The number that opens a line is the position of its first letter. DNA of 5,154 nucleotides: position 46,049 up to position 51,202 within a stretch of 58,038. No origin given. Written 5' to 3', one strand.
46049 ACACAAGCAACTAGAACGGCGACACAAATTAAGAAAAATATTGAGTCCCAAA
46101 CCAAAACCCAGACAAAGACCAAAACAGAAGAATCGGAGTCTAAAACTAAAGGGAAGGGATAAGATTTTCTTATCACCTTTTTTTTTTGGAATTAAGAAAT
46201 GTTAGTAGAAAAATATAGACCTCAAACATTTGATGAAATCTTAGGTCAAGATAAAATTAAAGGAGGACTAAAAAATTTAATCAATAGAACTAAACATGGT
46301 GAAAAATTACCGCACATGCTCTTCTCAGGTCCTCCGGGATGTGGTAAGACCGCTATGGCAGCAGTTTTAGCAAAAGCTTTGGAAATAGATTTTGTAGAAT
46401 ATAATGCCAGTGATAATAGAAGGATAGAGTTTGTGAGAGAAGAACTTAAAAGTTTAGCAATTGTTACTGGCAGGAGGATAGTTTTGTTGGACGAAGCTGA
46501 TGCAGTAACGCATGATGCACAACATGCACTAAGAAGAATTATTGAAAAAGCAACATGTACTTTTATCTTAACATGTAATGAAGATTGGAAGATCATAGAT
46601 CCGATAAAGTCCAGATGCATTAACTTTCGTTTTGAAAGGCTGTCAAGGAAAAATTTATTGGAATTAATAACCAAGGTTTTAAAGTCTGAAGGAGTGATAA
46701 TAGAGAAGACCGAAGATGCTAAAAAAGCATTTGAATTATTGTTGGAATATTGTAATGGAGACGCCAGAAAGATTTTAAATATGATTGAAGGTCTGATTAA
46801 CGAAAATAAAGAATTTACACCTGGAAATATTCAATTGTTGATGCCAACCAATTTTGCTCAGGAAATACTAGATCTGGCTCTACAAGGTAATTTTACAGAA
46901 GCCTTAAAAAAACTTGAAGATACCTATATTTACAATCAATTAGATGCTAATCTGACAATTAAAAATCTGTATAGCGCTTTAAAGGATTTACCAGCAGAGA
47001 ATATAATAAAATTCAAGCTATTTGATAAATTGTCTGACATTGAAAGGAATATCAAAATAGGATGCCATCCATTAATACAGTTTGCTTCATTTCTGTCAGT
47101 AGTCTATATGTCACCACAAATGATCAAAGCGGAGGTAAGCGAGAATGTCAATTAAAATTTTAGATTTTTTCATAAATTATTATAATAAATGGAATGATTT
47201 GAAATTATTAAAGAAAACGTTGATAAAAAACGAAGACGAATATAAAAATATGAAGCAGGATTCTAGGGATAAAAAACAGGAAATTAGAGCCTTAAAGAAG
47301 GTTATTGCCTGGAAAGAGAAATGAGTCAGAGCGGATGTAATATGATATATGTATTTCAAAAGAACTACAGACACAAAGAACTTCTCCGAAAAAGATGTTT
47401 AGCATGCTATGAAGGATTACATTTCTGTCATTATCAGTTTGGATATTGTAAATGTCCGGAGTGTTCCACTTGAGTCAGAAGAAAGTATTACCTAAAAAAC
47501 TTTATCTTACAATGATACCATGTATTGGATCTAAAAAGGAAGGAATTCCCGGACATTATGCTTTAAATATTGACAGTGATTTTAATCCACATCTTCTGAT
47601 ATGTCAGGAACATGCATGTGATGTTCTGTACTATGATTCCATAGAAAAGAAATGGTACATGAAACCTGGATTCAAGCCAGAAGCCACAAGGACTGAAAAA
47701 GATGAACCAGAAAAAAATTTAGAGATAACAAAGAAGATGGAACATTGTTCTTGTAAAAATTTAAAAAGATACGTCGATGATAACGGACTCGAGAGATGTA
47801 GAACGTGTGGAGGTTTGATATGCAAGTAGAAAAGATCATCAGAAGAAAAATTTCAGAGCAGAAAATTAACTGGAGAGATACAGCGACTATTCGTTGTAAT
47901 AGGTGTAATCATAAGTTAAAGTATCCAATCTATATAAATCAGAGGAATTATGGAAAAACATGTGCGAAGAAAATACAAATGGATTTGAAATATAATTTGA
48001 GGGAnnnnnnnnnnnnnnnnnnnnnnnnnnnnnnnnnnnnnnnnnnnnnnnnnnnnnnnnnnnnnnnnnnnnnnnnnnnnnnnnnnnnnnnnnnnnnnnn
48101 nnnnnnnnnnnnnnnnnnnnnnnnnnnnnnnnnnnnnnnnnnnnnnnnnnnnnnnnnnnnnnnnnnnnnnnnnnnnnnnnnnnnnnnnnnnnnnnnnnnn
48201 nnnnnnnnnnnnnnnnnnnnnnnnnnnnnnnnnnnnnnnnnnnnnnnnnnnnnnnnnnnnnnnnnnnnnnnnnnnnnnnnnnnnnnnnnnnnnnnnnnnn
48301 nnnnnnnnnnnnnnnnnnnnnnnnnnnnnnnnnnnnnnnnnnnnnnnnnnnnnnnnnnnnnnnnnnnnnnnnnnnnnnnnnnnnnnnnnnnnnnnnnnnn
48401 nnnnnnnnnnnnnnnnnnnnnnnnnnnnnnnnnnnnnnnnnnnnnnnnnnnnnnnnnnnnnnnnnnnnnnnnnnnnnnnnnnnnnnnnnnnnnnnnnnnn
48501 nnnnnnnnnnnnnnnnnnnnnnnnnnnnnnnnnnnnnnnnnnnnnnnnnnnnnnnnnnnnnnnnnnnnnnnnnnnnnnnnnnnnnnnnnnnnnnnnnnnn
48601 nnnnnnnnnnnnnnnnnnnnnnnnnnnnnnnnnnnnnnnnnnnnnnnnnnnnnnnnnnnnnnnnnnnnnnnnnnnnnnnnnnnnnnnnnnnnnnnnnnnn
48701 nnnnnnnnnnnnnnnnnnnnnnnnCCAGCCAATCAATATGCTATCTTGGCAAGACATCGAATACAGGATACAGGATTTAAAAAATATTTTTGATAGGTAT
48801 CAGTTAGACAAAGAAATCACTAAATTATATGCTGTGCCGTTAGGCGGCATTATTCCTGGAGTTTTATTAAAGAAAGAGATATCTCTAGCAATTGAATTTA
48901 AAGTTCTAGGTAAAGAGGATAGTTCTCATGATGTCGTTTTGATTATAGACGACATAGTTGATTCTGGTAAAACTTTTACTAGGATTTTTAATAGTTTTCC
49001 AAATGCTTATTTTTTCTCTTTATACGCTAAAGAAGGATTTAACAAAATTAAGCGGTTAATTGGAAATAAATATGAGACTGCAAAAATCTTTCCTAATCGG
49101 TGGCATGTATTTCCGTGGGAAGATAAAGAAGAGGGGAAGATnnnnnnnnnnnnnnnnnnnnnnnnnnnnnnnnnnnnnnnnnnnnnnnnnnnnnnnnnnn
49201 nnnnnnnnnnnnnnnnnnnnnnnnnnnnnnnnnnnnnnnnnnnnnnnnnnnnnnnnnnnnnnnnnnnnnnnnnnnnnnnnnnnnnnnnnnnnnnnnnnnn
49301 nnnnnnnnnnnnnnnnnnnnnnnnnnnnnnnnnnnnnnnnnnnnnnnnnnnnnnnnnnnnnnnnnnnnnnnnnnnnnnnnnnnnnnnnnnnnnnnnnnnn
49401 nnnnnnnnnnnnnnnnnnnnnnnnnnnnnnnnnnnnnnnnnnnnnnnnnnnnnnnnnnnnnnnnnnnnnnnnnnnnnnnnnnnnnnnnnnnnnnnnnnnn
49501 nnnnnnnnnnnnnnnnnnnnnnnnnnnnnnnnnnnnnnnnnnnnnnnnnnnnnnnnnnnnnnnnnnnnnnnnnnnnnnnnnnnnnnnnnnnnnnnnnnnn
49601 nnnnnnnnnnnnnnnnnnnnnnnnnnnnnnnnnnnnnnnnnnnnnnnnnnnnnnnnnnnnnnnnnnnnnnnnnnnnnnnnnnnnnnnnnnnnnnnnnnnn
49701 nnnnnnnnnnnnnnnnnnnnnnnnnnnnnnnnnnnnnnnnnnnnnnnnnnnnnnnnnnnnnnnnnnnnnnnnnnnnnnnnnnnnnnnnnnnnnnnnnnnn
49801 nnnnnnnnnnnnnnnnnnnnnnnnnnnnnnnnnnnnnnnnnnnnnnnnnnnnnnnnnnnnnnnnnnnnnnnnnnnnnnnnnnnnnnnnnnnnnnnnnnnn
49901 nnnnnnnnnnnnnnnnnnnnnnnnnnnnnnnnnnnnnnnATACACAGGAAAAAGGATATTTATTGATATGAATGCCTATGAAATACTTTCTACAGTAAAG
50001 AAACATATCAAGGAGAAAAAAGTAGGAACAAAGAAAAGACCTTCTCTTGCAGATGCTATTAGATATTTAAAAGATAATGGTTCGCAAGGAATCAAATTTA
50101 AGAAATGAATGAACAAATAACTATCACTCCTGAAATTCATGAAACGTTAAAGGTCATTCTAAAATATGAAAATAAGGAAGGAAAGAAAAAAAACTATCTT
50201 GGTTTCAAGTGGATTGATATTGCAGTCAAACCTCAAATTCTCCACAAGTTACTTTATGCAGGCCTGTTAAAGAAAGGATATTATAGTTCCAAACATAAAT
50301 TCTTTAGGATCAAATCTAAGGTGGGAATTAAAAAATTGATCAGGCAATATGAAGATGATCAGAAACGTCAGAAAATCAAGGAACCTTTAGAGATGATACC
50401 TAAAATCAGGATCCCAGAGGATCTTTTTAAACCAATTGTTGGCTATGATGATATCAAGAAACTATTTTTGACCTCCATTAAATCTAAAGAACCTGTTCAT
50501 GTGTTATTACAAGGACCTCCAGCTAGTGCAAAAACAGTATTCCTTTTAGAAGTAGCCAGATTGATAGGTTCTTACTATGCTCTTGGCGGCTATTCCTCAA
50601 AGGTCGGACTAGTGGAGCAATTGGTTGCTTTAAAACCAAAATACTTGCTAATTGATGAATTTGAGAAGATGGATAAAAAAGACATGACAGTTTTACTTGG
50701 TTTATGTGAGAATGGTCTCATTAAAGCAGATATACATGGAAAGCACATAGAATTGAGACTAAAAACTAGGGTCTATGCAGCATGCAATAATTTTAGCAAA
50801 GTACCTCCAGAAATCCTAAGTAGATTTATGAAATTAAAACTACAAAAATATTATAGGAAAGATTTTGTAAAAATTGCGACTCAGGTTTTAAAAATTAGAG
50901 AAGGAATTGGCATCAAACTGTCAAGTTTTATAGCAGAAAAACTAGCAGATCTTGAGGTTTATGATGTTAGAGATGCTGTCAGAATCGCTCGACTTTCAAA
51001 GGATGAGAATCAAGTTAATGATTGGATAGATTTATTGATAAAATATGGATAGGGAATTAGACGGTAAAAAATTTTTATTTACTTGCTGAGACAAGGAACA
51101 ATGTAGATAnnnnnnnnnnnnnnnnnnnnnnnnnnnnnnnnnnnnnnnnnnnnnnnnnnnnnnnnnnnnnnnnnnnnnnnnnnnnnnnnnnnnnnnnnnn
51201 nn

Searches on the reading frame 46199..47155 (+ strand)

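Call 51: search_protein_families(library=phrogs, proteins=[window:46199-47155:+], max_evalue=0.001)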
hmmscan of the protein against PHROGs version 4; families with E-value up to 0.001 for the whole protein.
window:46199-47155:+ (318 aa): 13 families
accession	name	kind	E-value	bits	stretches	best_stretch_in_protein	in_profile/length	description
phrog_168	-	DNA, RNA and nucleotide metabolism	4.4e-53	182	1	1-271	10-278/314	clamp loader of DNA polymerase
phrog_5846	-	DNA, RNA and nucleotide metabolism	4.4e-47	162.2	1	2-214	6-217/380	clamp loader of DNA polymerase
phrog_11838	-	DNA, RNA and nucleotide metabolism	1.2e-35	124.5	1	3-212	8-218/420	clamp loader of DNA polymerase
phrog_3757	-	unknown function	1.5e-09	38.8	1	5-66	86-155/367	-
phrog_296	-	integration and excision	4.3e-08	33.3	1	46-201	351-500/626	DNA transposition protein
phrog_10401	-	other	3e-06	27.2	1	39-72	462-495/667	ATPase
phrog_9172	-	unknown function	8.3e-05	22.6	1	24-72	93-142/509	-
phrog_29662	-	other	0.00012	22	1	39-164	351-488/548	ATP-dependent protease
phrog_7485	-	unknown function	0.00013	22.1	1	40-105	230-291/430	-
phrog_249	-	moron, auxiliary metabolic gene and host takeover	0.00025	21.5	0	39-70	129-160/380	porphyrin biosynthesis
phrog_4339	-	unknown function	0.00037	20.7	0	39-72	53-86/552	-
phrog_4871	-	other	0.00043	19.8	1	13-62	467-521/764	ATP-dependent protease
phrog_7998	-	unknown function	0.00062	20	0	35-86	38-94/339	-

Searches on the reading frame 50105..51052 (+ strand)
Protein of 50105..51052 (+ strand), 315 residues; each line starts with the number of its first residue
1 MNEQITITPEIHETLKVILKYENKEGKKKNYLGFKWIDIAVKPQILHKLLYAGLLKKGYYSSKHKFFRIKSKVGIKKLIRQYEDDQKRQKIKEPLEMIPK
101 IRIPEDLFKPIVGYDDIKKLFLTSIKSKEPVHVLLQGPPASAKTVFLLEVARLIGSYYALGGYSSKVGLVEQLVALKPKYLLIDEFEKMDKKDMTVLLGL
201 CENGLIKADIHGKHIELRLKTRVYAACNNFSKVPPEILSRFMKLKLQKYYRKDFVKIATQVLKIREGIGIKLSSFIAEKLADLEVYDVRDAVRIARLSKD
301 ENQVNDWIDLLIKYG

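Call 51: search_protein_families(library=phrogs, proteins=[window:50105-51052:+], max_evalue=0.001)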
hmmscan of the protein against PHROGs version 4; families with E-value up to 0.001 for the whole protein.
window:50105-51052:+ (315 aa): 3 families
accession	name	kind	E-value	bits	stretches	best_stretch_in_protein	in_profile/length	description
phrog_168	-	DNA, RNA and nucleotide metabolism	3e-09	38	1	111-293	23-205/314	clamp loader of DNA polymerase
phrog_5846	-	DNA, RNA and nucleotide metabolism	7.3e-05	23.2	0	230-291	134-195/380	clamp loader of DNA polymerase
phrog_16448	-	other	0.00048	19.5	0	176-309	514-653/680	ATPase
